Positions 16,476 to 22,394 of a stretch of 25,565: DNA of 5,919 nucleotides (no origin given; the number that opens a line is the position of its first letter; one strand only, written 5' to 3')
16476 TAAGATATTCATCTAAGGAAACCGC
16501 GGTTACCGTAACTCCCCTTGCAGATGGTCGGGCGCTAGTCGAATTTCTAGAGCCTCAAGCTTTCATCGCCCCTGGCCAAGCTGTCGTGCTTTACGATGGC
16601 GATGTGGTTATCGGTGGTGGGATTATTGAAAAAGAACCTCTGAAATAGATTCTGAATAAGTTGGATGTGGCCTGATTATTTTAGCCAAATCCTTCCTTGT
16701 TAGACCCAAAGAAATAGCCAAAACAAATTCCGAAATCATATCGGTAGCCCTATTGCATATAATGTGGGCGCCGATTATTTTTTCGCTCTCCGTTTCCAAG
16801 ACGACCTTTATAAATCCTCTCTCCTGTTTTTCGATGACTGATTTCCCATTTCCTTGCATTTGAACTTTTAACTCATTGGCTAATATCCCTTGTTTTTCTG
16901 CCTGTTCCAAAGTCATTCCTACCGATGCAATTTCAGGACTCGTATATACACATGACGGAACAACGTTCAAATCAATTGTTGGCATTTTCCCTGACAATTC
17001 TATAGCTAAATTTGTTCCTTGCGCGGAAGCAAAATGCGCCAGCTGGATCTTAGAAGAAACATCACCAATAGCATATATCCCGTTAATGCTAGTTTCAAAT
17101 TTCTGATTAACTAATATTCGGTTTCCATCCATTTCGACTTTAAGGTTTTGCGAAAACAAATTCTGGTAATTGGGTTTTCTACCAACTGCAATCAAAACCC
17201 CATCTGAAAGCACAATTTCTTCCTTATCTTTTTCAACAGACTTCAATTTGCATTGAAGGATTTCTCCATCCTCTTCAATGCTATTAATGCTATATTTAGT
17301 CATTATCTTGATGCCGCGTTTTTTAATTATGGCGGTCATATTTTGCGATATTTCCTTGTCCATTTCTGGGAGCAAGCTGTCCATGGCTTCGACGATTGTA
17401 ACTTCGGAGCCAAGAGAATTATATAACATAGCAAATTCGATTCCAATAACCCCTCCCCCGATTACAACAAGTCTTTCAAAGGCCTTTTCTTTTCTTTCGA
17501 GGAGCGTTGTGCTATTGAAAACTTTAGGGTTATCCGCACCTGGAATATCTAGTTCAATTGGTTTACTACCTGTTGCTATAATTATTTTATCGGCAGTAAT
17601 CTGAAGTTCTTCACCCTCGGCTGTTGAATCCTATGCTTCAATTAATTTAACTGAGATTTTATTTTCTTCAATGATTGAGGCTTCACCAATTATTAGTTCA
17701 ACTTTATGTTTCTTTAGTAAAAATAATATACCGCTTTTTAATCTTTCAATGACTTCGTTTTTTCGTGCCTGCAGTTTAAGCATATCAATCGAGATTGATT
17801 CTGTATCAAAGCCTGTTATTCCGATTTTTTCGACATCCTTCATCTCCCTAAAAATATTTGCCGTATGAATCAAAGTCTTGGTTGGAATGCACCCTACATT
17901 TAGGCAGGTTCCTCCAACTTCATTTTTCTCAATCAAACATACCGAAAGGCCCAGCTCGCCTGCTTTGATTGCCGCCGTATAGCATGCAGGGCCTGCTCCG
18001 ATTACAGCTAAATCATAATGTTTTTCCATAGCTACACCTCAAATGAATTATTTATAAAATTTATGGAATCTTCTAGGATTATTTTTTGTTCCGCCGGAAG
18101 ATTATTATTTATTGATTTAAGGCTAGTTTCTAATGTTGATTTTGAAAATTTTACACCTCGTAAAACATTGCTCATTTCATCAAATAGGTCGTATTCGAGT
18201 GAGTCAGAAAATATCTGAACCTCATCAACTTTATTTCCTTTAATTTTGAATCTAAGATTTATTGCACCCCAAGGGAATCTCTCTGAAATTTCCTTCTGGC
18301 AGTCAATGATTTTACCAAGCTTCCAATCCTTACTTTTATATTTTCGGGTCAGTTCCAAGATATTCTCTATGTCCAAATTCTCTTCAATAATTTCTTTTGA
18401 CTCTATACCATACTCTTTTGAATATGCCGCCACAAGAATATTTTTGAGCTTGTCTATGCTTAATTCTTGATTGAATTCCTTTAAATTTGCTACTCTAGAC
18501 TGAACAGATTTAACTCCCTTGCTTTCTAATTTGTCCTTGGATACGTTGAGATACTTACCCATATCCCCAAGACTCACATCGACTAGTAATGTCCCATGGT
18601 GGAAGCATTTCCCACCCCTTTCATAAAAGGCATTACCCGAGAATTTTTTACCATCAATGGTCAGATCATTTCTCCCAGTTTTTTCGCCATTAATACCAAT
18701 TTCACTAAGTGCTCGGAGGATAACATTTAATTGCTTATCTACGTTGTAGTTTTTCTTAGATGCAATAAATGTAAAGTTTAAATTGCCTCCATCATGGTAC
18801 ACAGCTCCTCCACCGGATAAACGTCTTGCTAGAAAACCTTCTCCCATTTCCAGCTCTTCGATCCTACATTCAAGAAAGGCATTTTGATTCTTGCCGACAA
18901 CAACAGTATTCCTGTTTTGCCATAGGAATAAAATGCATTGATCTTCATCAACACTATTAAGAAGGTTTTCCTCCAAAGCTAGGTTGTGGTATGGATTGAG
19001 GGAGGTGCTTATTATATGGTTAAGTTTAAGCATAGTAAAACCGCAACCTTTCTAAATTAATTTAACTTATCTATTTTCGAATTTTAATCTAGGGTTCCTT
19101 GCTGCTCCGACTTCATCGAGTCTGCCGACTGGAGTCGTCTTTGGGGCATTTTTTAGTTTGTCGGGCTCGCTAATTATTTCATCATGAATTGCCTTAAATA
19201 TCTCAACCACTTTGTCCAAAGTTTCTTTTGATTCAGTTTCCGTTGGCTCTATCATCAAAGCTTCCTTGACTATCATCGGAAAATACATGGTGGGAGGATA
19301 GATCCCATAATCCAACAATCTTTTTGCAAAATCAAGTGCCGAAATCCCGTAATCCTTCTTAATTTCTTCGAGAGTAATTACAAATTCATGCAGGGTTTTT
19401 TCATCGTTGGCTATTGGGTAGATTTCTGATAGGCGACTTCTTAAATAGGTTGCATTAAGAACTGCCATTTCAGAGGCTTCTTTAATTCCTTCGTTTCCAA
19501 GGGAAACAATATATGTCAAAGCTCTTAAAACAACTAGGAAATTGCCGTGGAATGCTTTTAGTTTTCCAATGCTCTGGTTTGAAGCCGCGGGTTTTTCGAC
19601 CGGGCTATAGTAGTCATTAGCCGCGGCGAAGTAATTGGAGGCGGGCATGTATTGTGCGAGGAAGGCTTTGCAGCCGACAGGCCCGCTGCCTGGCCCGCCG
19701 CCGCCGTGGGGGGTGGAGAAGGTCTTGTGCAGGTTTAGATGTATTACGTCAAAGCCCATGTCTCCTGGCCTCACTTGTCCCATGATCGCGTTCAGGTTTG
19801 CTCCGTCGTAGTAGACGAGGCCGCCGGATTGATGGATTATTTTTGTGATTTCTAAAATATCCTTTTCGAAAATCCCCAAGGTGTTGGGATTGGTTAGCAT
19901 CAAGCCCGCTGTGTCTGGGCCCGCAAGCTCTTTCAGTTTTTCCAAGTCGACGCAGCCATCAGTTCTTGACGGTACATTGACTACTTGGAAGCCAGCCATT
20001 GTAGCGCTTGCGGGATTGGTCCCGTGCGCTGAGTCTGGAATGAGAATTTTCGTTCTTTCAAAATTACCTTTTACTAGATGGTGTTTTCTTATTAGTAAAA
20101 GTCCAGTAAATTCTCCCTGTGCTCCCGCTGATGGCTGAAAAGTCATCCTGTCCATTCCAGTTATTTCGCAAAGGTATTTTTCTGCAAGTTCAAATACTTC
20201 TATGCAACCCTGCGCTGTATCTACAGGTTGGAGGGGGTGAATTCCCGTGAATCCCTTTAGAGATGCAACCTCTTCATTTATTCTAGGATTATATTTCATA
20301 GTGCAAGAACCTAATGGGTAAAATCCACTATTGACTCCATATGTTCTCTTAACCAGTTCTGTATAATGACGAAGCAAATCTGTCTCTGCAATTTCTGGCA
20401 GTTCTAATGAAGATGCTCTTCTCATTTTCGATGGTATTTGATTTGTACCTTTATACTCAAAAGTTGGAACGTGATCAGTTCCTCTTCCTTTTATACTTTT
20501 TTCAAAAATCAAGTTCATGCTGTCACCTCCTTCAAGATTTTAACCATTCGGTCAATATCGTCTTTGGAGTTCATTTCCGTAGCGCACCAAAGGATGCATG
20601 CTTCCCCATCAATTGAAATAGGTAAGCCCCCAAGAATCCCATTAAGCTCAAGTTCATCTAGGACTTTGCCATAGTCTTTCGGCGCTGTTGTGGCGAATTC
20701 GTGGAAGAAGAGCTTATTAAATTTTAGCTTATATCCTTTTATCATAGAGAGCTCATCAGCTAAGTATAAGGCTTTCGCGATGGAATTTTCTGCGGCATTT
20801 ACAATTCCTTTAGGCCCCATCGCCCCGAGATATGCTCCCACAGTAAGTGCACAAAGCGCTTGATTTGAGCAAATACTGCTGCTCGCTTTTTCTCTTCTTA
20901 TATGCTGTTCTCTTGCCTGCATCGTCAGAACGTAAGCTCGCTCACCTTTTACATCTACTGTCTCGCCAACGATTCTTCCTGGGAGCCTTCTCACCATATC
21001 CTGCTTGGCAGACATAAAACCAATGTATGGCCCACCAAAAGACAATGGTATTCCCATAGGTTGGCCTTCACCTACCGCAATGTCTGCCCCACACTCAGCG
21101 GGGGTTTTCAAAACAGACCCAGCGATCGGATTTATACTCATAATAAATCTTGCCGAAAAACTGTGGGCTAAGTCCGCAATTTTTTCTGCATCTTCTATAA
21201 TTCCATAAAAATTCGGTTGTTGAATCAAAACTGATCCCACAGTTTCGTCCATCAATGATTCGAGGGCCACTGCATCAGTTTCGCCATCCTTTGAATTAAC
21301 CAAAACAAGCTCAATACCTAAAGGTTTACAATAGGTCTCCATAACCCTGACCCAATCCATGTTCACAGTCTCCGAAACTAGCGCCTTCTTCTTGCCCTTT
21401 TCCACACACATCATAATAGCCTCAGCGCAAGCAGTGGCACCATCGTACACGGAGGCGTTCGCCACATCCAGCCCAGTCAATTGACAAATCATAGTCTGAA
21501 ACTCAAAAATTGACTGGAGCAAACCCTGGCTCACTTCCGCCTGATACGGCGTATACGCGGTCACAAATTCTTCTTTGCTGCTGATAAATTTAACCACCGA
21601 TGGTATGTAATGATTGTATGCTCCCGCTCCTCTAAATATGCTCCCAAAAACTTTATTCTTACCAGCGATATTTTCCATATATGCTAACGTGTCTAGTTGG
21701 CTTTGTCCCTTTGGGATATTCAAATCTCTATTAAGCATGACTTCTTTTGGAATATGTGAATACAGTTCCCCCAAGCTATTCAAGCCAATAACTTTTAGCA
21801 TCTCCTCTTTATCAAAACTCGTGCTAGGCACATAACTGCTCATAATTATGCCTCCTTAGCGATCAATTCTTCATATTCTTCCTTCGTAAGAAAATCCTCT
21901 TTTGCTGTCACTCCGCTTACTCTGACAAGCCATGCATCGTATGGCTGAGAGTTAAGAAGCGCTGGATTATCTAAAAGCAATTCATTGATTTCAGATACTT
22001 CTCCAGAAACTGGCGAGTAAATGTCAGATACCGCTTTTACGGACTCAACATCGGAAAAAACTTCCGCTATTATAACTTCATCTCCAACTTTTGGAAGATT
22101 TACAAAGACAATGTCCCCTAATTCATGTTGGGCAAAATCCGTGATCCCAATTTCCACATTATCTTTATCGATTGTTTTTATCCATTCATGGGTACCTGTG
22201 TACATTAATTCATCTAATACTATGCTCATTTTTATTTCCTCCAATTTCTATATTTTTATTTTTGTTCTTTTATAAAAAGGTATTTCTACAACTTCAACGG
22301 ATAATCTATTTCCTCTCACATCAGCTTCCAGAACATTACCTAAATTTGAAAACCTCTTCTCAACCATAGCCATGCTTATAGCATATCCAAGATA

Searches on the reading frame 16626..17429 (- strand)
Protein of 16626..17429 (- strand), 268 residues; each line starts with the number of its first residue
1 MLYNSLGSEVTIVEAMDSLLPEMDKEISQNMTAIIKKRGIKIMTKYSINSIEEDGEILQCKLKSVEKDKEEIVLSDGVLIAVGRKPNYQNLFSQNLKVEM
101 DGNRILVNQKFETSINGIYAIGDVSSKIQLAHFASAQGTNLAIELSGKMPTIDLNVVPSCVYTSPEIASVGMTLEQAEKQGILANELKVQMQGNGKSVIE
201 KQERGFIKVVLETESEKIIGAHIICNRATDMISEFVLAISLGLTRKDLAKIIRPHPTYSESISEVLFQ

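Call 6: search_protein_families(library=pfam, proteins=[window:16626-17429:-])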
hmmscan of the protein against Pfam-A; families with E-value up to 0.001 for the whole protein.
window:16626-17429:- (268 aa): 4 families
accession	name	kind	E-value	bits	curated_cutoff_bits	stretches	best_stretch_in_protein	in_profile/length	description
PF02852.28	Pyr_redox_dim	-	1.9e-33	115.4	25.3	1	157-264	1-108/110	Pyridine nucleotide-disulphide oxidoreductase, dimerisation domain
PF07992.20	Pyr_redox_2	-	3.8e-32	112.3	26.1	1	3-138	161-291/291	Pyridine nucleotide-disulphide oxidoreductase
PF00070.33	Pyr_redox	-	1.9e-12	48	22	1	3-56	18-71/82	Pyridine nucleotide-disulphide oxidoreductase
PF13738.12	Pyr_redox_3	-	4.2e-06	26.6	30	1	24-122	211-305/305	Pyridine nucleotide-disulphide oxidoreductase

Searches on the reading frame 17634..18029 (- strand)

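Call 6: search_protein_families(library=pfam, proteins=[window:17634-18029:-])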
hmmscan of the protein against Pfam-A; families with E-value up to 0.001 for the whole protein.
window:17634-18029:- (132 aa): 6 families
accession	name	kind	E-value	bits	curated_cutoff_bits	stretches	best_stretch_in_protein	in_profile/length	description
PF07992.20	Pyr_redox_2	-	1.6e-17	64.3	26.1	1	5-125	1-91/291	Pyridine nucleotide-disulphide oxidoreductase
PF01134.28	GIDA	-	2.3e-09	37.2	22.1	1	6-120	1-121/391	Glucose inhibited division protein A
PF12831.13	FAD_oxidored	-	2e-07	31.1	27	1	6-45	1-41/416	FAD dependent oxidoreductase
PF00890.30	FAD_binding_2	-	1.8e-05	24.6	20.4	1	6-40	1-36/414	FAD binding domain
PF03486.20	HI0933_like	-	8.5e-05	22.5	50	1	6-41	2-37/244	HI0933-like protein Rossmann domain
PF13450.12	NAD_binding_8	-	0.00078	20.1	21.9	0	9-45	1-38/68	NAD(P)-binding Rossmann-like domain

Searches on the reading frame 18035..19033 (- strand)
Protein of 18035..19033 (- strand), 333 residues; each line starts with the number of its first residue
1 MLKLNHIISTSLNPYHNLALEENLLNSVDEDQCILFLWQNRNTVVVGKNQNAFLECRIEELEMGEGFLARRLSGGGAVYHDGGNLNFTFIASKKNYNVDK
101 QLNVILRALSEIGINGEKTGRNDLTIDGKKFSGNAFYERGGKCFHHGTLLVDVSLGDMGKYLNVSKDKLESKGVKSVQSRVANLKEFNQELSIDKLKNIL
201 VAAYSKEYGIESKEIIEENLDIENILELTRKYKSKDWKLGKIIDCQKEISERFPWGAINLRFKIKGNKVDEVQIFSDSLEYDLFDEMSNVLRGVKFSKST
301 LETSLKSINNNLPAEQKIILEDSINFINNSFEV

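Call 6: search_protein_families(library=pfam, proteins=[window:18035-19033:-])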
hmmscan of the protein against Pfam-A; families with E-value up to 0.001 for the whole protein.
window:18035-19033:- (333 aa): 3 families
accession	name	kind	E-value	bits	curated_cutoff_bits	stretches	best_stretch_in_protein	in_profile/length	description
PF21948.1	LplA-B_cat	-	9.5e-64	215.5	27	1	13-204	1-199/200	Lipoyl protein ligase A/B catalytic domain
PF10437.14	Lip_prot_lig_C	-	2.8e-14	53.2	24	1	245-312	4-73/85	Bacterial lipoate protein ligase C-terminus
PF03099.24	BPL_LplA_LipB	-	7.1e-08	32.9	21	1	49-153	9-132/133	Biotin/lipoate A/B protein ligase family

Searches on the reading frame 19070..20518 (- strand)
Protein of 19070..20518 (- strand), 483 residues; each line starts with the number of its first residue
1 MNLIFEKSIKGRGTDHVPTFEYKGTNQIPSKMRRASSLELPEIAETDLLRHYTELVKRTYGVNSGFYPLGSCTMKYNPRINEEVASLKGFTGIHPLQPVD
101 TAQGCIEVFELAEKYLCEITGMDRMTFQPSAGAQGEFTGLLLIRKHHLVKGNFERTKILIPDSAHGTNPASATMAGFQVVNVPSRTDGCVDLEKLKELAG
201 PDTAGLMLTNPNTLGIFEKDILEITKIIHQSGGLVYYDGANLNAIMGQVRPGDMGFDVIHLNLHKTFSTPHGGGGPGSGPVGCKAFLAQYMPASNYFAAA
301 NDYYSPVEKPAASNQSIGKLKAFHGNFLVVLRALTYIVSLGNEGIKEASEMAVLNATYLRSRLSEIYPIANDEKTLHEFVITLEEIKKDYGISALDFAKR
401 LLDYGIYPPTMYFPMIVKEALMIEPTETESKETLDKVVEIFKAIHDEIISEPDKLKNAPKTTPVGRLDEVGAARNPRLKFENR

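Call 6: search_protein_families(library=pfam, proteins=[window:19070-20518:-])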
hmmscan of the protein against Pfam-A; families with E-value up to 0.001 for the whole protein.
window:19070-20518:- (483 aa): 3 families
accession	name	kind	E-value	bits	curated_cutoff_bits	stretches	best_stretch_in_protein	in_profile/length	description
PF21478.3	GcvP2_C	-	1.1e-27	96.8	27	1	348-449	1-103/122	Glycine dehydrogenase, C-terminal domain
PF02347.22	GDC-P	-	4e-09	36.3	26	1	26-292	29-284/429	Glycine cleavage system P-protein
PF00266.25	Aminotran_5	-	2.4e-06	27.2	21.5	1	156-272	89-207/371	Aminotransferase class-V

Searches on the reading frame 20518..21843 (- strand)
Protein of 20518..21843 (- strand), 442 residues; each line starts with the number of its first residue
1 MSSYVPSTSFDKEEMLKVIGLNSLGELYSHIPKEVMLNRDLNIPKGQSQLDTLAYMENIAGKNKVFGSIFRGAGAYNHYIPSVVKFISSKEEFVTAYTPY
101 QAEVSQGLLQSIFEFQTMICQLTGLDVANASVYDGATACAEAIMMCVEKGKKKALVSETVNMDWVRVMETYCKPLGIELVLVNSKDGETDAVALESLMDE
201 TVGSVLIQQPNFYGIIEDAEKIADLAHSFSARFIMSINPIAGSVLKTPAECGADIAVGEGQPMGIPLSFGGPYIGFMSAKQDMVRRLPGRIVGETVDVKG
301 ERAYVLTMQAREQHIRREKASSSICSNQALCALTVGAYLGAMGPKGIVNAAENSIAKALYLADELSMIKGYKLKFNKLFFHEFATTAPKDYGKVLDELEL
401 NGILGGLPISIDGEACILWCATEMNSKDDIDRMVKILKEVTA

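Call 6: search_protein_families(library=pfam, proteins=[window:20518-21843:-])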
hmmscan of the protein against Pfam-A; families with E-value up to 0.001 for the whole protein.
window:20518-21843:- (442 aa): 1 family
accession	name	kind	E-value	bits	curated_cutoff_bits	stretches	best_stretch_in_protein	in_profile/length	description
PF02347.22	GDC-P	-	6.6e-126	421.1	26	1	3-437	2-429/429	Glycine cleavage system P-protein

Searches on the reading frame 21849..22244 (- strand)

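Call 43: search_protein_families(library=pfam, proteins=[window:21849-22244:-])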
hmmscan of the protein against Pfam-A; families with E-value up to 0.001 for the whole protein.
window:21849-22244:- (132 aa): 1 family
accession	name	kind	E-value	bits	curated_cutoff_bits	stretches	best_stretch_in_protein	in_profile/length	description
PF01597.25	GCV_H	-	7.2e-36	123.2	22.2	1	13-130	1-121/122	Glycine cleavage H-protein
